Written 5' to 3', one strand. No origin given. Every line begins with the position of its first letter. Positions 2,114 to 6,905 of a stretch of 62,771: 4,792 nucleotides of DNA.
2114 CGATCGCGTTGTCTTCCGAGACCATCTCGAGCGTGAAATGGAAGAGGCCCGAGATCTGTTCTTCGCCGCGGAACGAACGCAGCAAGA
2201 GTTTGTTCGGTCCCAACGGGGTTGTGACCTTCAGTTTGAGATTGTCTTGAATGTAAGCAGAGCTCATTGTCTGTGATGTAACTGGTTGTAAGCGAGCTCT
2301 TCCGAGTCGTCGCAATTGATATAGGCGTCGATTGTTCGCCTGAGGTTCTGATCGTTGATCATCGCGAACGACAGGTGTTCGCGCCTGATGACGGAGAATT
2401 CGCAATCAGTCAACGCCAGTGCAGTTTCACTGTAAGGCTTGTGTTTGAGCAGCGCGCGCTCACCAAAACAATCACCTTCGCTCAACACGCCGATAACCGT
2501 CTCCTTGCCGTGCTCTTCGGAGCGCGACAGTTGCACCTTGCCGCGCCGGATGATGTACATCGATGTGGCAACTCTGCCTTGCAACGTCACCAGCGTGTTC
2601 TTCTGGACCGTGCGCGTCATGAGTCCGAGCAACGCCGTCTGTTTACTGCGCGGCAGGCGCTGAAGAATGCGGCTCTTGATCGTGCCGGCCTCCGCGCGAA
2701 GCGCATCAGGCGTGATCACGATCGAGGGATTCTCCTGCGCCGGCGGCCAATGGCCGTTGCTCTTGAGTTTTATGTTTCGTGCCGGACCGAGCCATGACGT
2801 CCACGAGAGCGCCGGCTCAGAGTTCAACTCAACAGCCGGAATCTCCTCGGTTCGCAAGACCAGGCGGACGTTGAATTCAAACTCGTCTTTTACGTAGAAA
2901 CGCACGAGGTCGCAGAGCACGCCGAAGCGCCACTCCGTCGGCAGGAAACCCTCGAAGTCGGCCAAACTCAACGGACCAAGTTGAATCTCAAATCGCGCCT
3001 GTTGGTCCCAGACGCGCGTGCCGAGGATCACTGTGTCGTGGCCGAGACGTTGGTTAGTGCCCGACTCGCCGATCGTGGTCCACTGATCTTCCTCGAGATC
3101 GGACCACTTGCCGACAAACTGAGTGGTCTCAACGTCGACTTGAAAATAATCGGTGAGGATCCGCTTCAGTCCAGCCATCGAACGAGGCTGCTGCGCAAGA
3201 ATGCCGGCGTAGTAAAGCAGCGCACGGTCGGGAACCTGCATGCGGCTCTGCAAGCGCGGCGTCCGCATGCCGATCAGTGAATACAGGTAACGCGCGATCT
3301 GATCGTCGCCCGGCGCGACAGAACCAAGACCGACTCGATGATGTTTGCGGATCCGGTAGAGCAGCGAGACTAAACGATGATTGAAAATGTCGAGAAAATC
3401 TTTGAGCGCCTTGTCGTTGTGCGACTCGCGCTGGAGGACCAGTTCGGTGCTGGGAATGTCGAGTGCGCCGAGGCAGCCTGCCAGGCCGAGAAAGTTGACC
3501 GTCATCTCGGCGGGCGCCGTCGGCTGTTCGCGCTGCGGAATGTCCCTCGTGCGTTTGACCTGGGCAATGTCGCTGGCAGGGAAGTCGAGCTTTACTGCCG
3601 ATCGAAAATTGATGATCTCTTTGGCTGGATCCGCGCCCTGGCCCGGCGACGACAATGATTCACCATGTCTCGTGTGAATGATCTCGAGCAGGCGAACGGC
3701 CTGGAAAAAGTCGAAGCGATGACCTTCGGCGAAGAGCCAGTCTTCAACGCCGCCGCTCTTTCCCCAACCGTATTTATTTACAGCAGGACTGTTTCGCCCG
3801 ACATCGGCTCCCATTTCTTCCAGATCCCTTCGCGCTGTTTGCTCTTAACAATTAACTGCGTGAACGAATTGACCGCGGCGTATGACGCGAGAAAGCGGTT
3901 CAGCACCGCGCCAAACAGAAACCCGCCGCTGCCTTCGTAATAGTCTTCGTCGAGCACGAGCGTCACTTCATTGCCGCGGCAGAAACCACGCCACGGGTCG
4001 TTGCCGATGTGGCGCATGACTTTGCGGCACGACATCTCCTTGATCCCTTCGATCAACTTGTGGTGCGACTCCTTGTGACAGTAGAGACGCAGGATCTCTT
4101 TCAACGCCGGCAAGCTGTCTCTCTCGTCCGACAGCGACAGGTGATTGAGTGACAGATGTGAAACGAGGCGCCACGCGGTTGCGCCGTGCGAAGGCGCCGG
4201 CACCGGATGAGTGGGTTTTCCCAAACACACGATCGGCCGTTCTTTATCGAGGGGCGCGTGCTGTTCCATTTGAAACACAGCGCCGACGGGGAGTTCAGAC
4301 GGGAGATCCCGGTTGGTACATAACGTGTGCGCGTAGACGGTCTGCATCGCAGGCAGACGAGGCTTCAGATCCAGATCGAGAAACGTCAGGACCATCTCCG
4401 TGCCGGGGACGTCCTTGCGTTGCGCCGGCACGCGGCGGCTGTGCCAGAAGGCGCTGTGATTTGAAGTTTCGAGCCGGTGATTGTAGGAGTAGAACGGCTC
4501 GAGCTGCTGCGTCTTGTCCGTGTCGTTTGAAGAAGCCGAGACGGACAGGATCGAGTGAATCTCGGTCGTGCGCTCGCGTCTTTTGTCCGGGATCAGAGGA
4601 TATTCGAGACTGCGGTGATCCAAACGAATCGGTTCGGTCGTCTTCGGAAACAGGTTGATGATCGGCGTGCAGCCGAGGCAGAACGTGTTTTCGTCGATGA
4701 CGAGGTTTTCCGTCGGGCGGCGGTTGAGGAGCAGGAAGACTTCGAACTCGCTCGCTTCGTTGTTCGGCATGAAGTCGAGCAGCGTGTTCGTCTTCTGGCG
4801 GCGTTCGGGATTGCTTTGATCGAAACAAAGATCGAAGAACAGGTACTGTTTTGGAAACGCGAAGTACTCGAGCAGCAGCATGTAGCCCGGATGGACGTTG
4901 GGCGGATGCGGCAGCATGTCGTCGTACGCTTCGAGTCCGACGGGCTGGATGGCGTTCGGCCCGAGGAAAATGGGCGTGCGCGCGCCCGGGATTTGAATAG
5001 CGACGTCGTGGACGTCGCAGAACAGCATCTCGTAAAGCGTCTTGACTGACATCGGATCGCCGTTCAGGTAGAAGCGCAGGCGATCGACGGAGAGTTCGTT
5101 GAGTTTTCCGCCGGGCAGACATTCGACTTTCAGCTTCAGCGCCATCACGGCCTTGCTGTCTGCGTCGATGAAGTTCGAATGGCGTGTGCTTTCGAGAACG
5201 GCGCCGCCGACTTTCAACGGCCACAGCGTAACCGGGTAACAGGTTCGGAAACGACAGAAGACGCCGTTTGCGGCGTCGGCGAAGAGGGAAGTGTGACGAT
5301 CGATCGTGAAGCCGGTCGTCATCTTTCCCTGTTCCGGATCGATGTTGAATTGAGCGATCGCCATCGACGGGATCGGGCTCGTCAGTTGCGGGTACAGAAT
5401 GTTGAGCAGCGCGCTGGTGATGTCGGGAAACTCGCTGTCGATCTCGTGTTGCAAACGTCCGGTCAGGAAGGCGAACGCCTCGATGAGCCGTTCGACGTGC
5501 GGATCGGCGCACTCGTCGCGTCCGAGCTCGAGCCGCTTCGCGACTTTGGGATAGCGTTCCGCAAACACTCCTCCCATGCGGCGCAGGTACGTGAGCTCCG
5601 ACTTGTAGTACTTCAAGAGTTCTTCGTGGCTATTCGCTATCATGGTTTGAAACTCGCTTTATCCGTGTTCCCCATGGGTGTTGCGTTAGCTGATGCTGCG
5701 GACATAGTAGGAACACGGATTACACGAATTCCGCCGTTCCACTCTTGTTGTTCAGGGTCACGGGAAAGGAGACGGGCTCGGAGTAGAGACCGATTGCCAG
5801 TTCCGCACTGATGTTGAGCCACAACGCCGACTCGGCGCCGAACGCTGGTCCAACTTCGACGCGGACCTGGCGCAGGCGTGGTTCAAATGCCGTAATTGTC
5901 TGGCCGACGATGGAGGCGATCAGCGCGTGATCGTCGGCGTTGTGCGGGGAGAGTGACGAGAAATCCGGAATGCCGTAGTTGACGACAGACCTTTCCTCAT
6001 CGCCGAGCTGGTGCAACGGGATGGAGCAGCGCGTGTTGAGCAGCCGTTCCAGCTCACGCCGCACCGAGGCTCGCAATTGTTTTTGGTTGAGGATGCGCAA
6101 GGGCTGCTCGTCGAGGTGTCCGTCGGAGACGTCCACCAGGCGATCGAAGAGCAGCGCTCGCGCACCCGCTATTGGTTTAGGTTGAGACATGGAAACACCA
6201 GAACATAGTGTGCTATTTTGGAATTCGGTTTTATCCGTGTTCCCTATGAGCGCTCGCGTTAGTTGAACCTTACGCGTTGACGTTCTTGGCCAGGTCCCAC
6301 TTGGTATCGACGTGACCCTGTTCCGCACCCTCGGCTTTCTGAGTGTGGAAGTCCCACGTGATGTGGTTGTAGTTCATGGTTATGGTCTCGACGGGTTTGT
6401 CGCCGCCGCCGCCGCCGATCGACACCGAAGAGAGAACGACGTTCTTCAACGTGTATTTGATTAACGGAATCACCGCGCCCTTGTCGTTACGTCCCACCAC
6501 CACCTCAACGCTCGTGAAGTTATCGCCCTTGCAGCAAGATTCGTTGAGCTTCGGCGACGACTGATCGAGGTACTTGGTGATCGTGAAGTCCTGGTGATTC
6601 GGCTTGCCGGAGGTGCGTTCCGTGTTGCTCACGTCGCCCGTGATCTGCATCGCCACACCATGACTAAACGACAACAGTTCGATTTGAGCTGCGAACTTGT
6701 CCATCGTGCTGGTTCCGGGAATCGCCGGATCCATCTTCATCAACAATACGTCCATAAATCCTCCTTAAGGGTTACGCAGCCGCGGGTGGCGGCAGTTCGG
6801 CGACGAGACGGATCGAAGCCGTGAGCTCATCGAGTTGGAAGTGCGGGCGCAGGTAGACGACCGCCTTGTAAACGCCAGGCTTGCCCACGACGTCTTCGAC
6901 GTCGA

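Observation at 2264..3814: TssG baseplate subunit carries a C-terminal cyclic-nucleotide-binding-like domain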

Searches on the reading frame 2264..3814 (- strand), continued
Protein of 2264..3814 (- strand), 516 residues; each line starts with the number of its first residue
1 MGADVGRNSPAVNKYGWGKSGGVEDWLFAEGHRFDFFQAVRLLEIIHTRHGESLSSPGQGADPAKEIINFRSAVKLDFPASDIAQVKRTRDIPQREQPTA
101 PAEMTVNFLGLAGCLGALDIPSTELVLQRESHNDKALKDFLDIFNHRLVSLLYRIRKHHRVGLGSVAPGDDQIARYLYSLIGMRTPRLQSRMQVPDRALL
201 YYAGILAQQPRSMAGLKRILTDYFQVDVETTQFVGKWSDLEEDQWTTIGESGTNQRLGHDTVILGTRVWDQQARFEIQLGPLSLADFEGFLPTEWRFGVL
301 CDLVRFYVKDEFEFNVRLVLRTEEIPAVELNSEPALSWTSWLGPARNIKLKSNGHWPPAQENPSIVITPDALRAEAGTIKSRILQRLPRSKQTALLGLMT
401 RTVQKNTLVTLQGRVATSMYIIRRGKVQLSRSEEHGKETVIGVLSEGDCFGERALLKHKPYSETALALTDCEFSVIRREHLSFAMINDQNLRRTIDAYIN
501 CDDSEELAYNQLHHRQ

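Call 36: find_encoding_contigs(protein=P0333, flank=10000, max_places=1)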
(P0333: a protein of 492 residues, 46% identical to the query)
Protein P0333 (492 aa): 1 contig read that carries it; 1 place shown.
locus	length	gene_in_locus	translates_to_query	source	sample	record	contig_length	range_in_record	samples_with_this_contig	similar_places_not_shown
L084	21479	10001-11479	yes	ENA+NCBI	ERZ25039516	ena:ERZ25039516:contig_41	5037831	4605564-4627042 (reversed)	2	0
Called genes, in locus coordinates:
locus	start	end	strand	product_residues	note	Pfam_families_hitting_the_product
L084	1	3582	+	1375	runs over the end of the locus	PF14331:IcmF-related_N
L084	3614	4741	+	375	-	PF06812:ImpA_N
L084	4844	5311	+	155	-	PF05591:T6SS_VipA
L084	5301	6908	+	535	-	PF05943:VipB, PF18945:VipB_2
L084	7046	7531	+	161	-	PF05638:T6SS_HCP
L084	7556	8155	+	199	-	PF04965:GPW_gp25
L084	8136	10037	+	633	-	PF05947:T6SS_TssF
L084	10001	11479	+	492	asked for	PF06996:T6SS_TssG, PF00027:cNMP_binding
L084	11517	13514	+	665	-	PF05954:Phage_GPD, PF04717:Phage_base_V, PF20093:DUF6484 (faint), PF22178:Gp5_trimer_C, PF06715:Gp5_C (faint)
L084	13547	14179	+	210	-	-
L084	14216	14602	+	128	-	PF14107:DUF4280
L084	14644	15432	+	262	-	PF05036:SPOR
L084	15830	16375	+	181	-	PF13699:eCIS_core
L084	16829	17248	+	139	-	-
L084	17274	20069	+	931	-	PF02861:Clp_N, PF23569:NBD_SMAX1 (weak), PF00004:AAA, PF17871:AAA_lid_9, PF00004:AAA (weak), PF07724:AAA_2, PF07728:AAA_5, PF10431:ClpB_D2-small, +5 more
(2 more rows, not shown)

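Call 58: find_encoding_contigs(protein=P0004, flank=10000, max_places=1)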
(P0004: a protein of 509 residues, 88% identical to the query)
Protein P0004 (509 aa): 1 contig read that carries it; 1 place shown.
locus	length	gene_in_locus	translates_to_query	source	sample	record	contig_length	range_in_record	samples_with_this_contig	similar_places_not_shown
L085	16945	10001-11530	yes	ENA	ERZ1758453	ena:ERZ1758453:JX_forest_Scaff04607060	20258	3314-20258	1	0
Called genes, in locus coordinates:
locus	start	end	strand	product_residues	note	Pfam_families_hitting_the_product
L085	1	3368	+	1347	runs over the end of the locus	-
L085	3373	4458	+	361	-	PF06812:ImpA_N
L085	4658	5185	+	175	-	PF05591:T6SS_VipA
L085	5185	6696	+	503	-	PF05943:VipB, PF18945:VipB_2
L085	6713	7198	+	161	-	PF05638:T6SS_HCP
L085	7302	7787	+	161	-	PF04965:GPW_gp25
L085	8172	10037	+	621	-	PF05947:T6SS_TssF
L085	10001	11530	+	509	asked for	PF06996:T6SS_TssG, PF00027:cNMP_binding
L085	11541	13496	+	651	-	PF05954:Phage_GPD, PF04717:Phage_base_V, PF22178:Gp5_trimer_C, PF06715:Gp5_C (faint)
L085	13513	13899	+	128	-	PF14107:DUF4280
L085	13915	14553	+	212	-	PF05036:SPOR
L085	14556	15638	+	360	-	-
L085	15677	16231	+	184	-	PF13699:eCIS_core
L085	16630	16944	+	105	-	?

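Call 59: find_encoding_contigs(protein=P0002, flank=10000, max_places=1)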
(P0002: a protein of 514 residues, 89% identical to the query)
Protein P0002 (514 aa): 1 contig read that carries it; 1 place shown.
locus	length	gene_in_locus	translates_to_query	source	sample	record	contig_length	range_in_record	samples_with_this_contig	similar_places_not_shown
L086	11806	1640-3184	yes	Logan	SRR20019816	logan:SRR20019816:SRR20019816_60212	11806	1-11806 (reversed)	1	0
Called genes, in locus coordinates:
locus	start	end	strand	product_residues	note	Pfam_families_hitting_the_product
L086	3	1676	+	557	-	?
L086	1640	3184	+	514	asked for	PF06996:T6SS_TssG, PF00027:cNMP_binding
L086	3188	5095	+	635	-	PF05954:Phage_GPD, PF04717:Phage_base_V, PF22178:Gp5_trimer_C, PF06715:Gp5_C (faint)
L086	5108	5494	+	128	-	PF14107:DUF4280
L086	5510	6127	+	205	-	PF05036:SPOR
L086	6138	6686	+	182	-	PF13699:eCIS_core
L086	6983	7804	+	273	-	-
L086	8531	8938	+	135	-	-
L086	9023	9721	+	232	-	PF00092:VWA (weak)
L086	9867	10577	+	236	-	PF13672:PP2C_2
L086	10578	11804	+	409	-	?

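Call 60: find_encoding_contigs(protein=P0075, flank=10000, max_places=1)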
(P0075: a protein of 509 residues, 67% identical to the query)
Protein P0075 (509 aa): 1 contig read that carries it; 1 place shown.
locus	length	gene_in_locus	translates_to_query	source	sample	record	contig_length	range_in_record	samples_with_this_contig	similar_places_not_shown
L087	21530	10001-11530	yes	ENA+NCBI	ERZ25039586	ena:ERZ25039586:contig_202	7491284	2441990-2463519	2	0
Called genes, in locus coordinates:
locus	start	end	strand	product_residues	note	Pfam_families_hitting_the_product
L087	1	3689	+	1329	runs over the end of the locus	PF14331:IcmF-related_N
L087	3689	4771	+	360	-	PF06812:ImpA_N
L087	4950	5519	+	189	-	PF05591:T6SS_VipA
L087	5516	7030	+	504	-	PF05943:VipB, PF18945:VipB_2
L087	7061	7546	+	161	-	PF05638:T6SS_HCP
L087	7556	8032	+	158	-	PF04965:GPW_gp25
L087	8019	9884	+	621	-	PF05947:T6SS_TssF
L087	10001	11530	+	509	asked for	PF06996:T6SS_TssG, PF00027:cNMP_binding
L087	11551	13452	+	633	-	PF05954:Phage_GPD, PF04717:Phage_base_V, PF22178:Gp5_trimer_C, PF06715:Gp5_C (faint)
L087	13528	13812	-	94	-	-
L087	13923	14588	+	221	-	PF05036:SPOR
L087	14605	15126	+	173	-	-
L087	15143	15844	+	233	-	PF13699:eCIS_core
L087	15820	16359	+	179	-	PF00583:Acetyltransf_1, PF13673:Acetyltransf_10, PF13508:Acetyltransf_7, PF14542:Acetyltransf_CG (weak)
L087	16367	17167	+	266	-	-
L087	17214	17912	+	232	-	PF00092:VWA (weak)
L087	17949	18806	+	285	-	PF13672:PP2C_2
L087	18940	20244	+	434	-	PF00069:Pkinase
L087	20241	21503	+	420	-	PF24807:WD40_CDC20-Fz, PF23381:Beta-prop_IFT122_1st, PF23414:Beta-prop_EML_2, PF24814:WD40_Prp19, PF25168:Beta-prop_WDR36-Utp21_2nd, PF25173:Beta-prop_WDR3_1st, PF25174:Beta-prop_THOC3, PF26550:Tricorn_2nd, +37 more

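Call 61: find_encoding_contigs(protein=P0001, flank=10000, max_places=3)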
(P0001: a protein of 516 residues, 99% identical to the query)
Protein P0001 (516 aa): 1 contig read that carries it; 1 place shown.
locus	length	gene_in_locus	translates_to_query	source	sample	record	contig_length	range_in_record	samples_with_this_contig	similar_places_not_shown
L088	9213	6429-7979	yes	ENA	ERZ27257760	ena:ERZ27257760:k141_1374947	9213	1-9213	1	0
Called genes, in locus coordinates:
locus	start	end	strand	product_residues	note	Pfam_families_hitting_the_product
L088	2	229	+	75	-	?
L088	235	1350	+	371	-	PF06812:ImpA_N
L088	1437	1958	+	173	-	PF05591:T6SS_VipA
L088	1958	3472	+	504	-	PF05943:VipB, PF18945:VipB_2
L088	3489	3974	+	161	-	PF05638:T6SS_HCP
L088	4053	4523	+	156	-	PF04965:GPW_gp25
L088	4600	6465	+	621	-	PF05947:T6SS_TssF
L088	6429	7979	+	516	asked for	PF06996:T6SS_TssG, PF00027:cNMP_binding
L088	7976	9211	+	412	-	?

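Call 62: find_encoding_contigs(protein=window:2264-3814:-, flank=10000, max_places=3)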
Protein window:2264-3814:- (516 aa): 5 contigs read that carry it; 3 places shown.
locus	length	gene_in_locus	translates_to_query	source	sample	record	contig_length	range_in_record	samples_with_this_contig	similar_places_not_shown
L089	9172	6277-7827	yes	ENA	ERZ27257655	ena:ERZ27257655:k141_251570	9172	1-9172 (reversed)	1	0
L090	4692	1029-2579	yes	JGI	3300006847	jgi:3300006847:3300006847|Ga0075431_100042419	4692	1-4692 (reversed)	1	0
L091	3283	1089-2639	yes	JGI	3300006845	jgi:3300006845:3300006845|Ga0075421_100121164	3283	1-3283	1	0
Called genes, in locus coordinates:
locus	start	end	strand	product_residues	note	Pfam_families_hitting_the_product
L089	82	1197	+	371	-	PF06812:ImpA_N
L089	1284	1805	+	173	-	PF05591:T6SS_VipA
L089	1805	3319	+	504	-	PF05943:VipB, PF18945:VipB_2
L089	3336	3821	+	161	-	PF05638:T6SS_HCP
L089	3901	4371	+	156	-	PF04965:GPW_gp25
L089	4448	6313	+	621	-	PF05947:T6SS_TssF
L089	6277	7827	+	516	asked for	PF06996:T6SS_TssG, PF00027:cNMP_binding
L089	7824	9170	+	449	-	?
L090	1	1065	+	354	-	?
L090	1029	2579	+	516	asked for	PF06996:T6SS_TssG, PF00027:cNMP_binding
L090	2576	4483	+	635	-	PF05954:Phage_GPD, PF04717:Phage_base_V, PF22178:Gp5_trimer_C, PF06715:Gp5_C (faint)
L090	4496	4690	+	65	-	?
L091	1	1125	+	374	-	?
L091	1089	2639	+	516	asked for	PF06996:T6SS_TssG, PF00027:cNMP_binding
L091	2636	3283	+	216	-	?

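Call 65: search_protein_families(library=pfam, proteins=[L013:8069-11008:+, L004:331-3231:+, L086:9867-10577:+, L087:18940-20244:+, L087:17214-17912:+], max_evalue=0.001)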
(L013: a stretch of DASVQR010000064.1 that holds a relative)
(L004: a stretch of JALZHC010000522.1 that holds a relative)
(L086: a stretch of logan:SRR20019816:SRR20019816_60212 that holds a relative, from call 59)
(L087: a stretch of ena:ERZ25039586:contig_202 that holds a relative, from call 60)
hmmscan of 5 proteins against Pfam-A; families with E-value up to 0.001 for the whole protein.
L013:8069-11008:+ (980 aa): 1 family
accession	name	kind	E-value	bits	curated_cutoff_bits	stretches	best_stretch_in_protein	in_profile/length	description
PF06996.16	T6SS_TssG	-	5e-100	335.1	24.6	1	667-965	4-304/304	Type VI secretion, TssG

L004:331-3231:+ (967 aa): 2 families
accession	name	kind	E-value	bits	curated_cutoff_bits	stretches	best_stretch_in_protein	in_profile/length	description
PF06996.16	T6SS_TssG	-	7.3e-104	347.7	24.6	1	509-813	1-304/304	Type VI secretion, TssG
PF00027.35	cNMP_binding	-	3.1e-24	85.2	27.5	1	860-947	2-89/89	Cyclic nucleotide-binding domain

L086:9867-10577:+ (236 aa): 1 family
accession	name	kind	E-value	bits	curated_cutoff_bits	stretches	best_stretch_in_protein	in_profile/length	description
PF13672.11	PP2C_2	-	5.2e-35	121.3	24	1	2-215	27-209/209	Protein phosphatase 2C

L087:18940-20244:+ (434 aa): 2 families
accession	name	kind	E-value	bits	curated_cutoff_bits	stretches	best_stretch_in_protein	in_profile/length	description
PF00069.31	Pkinase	-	5.5e-17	62.5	31.7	1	22-225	3-206/263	Protein kinase domain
PF07714.23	PK_Tyr_Ser-Thr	-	0.00015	21.6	23.1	1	22-217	3-206/258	Protein tyrosine and serine/threonine kinase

L087:17214-17912:+ (232 aa): 2 families
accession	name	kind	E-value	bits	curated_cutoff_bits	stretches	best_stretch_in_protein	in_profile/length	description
PF00092.34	VWA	-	4.3e-07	30.7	23.8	1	20-172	6-155/174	von Willebrand factor type A domain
PF13519.12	VWA_2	-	3e-05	25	27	1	18-127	3-107/107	von Willebrand factor type A domain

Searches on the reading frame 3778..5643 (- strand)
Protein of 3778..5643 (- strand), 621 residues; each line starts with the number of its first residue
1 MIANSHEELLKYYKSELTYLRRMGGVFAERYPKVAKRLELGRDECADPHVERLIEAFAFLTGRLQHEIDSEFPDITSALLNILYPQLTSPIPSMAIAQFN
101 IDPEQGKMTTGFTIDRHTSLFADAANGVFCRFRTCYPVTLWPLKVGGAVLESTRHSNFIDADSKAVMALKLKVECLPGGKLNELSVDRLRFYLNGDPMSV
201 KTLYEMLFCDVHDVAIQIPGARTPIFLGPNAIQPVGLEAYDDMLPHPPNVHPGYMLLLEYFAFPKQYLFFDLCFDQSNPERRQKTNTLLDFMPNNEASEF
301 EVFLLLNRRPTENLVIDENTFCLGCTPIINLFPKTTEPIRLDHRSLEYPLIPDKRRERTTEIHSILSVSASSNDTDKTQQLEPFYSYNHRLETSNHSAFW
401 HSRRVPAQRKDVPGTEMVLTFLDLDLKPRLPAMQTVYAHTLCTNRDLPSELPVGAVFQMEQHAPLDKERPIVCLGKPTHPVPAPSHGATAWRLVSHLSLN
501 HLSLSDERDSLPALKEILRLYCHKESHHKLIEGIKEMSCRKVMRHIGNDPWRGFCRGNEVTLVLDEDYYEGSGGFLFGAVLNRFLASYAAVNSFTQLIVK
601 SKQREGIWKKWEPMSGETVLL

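Call 9: search_protein_families(library=pfam, proteins=[window:3778-5643:-], max_evalue=0.001)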
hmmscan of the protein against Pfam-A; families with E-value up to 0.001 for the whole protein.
window:3778-5643:- (621 aa): 1 family
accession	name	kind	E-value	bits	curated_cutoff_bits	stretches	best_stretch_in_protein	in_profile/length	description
PF05947.17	T6SS_TssF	-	1.9e-205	684.5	25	1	7-617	3-607/608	Type VI secretion system, TssF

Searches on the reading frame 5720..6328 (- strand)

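Call 9: search_protein_families(library=pfam, proteins=[window:5720-6328:-], max_evalue=0.001)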
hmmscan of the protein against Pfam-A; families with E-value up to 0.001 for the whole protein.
window:5720-6328:- (202 aa): 1 family
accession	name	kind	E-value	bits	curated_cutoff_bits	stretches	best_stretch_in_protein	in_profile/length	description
PF04965.19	GPW_gp25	-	4.7e-18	65.2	27.2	1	84-177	2-91/96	Baseplate wedge protein gp25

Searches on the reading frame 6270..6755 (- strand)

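Call 9: search_protein_families(library=pfam, proteins=[window:6270-6755:-], max_evalue=0.001)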
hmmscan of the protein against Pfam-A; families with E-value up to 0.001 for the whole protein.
window:6270-6755:- (161 aa): 1 family
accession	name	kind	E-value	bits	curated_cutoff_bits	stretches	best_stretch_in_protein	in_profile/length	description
PF05638.18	T6SS_HCP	-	2.1e-33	115.8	23.5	1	6-136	2-129/129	Type VI secretion system effector, Hcp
